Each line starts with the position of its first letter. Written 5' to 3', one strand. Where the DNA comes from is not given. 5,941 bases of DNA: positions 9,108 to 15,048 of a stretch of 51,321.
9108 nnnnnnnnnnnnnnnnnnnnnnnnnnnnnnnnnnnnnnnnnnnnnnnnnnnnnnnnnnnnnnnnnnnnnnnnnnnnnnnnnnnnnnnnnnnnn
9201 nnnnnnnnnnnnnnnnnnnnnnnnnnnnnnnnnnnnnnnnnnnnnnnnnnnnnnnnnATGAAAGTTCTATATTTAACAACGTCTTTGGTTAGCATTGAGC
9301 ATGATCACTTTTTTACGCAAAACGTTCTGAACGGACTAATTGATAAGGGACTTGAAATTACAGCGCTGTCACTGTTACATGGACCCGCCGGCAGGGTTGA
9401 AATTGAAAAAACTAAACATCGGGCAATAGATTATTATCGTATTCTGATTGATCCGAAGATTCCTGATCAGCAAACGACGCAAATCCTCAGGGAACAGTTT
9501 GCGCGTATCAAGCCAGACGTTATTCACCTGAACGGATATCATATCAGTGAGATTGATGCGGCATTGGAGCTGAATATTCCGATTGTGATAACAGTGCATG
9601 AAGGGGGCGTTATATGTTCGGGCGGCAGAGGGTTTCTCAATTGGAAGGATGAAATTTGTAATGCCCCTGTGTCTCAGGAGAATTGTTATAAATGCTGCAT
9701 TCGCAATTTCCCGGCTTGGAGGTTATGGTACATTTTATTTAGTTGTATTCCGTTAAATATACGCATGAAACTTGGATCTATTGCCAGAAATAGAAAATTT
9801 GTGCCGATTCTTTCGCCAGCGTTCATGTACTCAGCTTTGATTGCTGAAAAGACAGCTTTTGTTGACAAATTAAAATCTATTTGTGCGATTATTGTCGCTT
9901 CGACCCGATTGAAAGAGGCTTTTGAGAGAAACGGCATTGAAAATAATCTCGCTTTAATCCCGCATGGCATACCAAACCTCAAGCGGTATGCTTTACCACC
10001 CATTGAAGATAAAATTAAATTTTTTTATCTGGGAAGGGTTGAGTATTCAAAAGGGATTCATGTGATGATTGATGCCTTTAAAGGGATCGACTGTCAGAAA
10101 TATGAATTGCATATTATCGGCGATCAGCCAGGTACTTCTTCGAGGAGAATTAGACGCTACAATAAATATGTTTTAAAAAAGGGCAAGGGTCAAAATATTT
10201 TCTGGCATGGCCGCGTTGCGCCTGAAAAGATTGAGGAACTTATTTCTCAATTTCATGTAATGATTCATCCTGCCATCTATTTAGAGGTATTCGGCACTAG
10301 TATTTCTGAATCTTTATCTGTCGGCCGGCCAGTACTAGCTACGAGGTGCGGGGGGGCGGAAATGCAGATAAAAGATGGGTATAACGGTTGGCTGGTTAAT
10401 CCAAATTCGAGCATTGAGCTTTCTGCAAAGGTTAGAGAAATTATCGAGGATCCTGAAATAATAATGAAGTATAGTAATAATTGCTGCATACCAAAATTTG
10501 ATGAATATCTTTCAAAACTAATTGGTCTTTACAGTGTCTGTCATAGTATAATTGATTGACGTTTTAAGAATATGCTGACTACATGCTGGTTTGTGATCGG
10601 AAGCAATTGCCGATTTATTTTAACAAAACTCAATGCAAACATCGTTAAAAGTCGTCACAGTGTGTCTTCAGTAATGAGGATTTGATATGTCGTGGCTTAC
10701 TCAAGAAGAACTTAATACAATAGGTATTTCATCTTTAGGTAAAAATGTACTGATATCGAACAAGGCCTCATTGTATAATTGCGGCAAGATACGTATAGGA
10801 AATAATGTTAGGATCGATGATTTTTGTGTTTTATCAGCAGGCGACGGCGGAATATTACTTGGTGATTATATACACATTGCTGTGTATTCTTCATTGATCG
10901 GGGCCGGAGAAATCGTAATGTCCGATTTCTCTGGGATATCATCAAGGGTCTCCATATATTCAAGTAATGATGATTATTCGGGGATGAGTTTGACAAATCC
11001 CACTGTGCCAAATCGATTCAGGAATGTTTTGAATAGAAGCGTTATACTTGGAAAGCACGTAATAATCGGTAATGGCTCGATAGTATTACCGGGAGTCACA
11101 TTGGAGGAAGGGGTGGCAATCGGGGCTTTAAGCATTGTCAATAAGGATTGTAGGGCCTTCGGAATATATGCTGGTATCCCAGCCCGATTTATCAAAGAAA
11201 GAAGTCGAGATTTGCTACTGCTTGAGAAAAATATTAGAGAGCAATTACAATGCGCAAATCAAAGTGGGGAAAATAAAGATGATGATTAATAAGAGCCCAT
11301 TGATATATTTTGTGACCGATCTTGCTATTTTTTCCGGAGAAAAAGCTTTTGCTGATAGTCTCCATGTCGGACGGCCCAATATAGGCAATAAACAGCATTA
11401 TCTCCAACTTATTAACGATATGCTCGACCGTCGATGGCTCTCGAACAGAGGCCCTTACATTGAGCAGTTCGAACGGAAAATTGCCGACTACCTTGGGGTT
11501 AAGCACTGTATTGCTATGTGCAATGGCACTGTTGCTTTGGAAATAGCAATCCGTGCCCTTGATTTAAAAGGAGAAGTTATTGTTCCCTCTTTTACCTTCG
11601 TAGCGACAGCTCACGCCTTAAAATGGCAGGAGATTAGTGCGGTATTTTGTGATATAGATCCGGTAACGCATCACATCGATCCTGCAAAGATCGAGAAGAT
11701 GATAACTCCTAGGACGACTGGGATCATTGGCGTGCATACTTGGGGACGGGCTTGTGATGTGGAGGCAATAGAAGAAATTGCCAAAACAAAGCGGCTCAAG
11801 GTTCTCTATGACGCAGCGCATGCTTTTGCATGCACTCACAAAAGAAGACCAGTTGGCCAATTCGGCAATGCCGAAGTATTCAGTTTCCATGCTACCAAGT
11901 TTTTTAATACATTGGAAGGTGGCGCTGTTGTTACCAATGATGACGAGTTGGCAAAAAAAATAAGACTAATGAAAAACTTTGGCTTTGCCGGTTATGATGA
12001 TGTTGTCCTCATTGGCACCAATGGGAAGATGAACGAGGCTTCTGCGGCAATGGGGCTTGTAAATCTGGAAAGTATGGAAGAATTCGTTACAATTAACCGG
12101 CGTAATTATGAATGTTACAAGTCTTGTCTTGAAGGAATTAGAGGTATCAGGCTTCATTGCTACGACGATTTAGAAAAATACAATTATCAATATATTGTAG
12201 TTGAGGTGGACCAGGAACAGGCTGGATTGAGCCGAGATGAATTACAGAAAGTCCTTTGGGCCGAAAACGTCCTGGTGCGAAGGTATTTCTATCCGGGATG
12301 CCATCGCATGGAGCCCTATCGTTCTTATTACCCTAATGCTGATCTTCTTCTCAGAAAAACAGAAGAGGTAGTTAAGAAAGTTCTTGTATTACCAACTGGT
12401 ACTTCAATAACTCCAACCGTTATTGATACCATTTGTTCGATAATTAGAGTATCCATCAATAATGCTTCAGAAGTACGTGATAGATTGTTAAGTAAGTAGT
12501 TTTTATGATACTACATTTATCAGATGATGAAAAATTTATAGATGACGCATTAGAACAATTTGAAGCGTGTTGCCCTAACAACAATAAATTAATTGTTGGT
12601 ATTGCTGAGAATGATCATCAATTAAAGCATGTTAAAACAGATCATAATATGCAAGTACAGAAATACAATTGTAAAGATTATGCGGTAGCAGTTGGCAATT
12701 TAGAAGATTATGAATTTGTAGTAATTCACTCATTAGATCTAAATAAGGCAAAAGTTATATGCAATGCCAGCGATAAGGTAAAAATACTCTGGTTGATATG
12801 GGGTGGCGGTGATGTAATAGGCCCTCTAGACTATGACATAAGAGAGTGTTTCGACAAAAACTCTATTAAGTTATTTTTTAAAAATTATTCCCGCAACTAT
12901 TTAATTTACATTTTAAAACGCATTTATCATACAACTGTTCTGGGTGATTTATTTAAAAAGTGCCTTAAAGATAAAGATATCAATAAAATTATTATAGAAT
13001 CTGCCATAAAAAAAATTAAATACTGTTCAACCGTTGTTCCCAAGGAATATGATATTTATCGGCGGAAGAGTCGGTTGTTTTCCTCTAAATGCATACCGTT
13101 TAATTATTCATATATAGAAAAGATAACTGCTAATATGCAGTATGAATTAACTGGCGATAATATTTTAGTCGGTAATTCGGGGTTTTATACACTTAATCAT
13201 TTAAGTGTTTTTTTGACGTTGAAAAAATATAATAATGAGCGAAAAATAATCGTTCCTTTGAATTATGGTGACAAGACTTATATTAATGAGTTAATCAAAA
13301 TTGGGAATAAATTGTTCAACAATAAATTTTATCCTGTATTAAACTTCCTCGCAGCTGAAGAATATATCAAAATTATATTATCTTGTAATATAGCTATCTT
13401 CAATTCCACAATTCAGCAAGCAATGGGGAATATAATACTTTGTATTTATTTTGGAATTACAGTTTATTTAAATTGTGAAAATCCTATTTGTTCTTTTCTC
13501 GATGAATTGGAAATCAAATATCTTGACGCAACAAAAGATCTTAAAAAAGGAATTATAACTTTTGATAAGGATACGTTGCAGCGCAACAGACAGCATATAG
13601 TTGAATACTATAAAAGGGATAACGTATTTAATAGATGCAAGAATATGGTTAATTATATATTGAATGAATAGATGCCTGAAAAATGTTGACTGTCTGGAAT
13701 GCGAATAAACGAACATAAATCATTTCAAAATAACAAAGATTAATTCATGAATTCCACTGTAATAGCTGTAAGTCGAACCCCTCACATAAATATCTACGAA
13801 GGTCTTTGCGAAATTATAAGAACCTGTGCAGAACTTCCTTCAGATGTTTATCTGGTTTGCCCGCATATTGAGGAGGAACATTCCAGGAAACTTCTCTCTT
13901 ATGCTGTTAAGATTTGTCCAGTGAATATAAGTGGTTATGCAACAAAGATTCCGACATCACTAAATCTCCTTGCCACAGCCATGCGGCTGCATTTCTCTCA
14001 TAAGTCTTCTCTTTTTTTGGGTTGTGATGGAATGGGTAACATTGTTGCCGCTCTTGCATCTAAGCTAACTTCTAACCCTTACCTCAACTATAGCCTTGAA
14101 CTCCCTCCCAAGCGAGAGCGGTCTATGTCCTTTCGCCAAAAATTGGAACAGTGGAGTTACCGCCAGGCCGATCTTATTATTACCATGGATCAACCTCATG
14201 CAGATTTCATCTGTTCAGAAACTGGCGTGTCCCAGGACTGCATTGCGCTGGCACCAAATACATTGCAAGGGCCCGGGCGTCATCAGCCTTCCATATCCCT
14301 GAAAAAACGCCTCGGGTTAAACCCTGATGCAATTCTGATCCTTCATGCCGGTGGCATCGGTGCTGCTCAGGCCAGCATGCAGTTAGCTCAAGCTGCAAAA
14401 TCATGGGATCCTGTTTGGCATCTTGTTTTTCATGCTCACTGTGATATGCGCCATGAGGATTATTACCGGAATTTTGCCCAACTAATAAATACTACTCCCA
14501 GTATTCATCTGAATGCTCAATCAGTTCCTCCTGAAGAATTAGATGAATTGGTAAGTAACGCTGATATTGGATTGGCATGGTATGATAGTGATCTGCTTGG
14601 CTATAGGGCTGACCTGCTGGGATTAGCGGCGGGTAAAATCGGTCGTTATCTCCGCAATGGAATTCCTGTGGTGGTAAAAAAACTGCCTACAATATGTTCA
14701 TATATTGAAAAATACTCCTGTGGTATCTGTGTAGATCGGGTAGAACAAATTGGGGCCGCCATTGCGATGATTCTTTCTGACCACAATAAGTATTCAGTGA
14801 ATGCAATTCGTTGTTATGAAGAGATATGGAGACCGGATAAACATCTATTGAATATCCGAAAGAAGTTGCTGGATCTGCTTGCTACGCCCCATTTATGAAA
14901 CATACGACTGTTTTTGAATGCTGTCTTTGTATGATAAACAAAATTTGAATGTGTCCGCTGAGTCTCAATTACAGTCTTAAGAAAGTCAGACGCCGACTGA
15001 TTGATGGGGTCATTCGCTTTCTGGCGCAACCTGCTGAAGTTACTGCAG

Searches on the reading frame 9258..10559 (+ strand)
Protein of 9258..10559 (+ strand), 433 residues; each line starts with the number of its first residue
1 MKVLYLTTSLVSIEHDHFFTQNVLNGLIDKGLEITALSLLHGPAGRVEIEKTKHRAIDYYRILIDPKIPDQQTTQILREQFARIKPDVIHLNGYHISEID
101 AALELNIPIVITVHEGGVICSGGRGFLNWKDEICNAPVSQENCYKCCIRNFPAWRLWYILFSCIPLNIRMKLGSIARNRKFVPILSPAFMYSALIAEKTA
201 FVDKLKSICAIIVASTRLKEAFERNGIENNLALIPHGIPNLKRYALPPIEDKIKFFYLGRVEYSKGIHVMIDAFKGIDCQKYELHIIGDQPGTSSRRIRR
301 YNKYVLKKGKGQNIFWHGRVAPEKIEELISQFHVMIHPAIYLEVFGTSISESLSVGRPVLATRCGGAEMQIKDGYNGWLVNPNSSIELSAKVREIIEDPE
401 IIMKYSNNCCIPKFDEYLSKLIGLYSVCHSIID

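Call 8: search_protein_families(library=pfam, proteins=[window:9258-10559:+], max_evalue=0.001)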
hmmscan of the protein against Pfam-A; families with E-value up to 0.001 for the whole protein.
window:9258-10559:+ (433 aa): 3 families
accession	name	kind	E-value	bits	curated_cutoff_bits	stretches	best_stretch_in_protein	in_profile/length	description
PF00534.26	Glycos_transf_1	-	9.1e-32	110.4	26.4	1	248-407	11-167/172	Glycosyl transferases group 1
PF13692.12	Glyco_trans_1_4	-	3.9e-23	82.7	27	1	254-398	3-142/142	Glycosyl transferases group 1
PF13439.12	Glyco_transf_4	-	4e-08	33.9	28.5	1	20-117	8-107/170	Glycosyltransferase Family 4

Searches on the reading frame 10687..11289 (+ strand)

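Call 9: search_protein_families(library=pfam, proteins=[window:10687-11289:+], max_evalue=0.001)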
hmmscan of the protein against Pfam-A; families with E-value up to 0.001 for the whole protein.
window:10687-11289:+ (200 aa): 1 family
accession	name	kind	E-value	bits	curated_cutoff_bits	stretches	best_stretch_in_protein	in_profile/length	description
PF00132.30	Hexapep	-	1.6e-08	34.4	27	1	119-152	2-35/36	Bacterial transferase hexapeptide (six repeats)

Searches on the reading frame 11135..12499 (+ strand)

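Call 8: search_protein_families(library=pfam, proteins=[window:11135-12499:+], max_evalue=0.001)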
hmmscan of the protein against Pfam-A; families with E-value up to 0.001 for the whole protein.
window:11135-12499:+ (454 aa): 3 families
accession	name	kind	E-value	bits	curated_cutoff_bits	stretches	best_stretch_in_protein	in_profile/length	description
PF01041.23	DegT_DnrJ_EryC1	-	2.3e-106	356.5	19.8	1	88-437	6-359/360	DegT/DnrJ/EryC1/StrS aminotransferase family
PF01053.26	Cys_Met_Meta_PP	-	2.9e-07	29.8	27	1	107-281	52-228/381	Cys/Met metabolism PLP-dependent enzyme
PF01212.27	Beta_elim_lyase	-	2e-05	24.5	27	1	108-287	33-231/288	Beta-eliminating lyase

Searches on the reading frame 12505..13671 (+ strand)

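Call 8: search_protein_families(library=pfam, proteins=[window:12505-13671:+], max_evalue=0.001)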
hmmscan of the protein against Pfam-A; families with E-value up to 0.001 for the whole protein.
window:12505-13671:+ (388 aa): 1 family
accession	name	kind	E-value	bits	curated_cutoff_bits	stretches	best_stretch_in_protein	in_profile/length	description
PF07429.17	Glyco_transf_56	-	5e-17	62.5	25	1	218-366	186-338/358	4-alpha-L-fucosyltransferase glycosyl transferase group 56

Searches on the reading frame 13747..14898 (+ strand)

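Call 8: search_protein_families(library=pfam, proteins=[window:13747-14898:+], max_evalue=0.001)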
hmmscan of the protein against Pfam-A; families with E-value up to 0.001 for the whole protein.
window:13747-14898:+ (383 aa): 0 families

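Call 10: search_protein_families(library=pfam, proteins=[window:13747-14898:+], max_evalue=0.01)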
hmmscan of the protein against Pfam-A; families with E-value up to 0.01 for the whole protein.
window:13747-14898:+ (383 aa): 2 families
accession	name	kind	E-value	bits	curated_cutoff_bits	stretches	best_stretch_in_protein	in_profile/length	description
PF13439.12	Glyco_transf_4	-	0.0029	18.1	28.5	0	23-171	11-164/170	Glycosyltransferase Family 4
PF00534.26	Glycos_transf_1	-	0.0037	17.3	26.4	0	301-349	112-162/172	Glycosyl transferases group 1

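Call 43: search_protein_families(library=ncbifam, proteins=[window:13747-14898:+], max_evalue=0.0001)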
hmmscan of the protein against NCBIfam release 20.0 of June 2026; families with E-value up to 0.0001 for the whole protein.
window:13747-14898:+ (383 aa): 2 families
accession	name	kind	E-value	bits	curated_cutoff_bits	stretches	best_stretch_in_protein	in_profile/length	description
NF007326.0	PRK09814.2-3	equivalog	2.1e-05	23.8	420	1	295-353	264-323/349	beta-1,6-galactofuranosyltransferase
NF007640.0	PRK10307.1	subfamily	2.1e-05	23.6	276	1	122-343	153-370/411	WcaI family glycosyltransferase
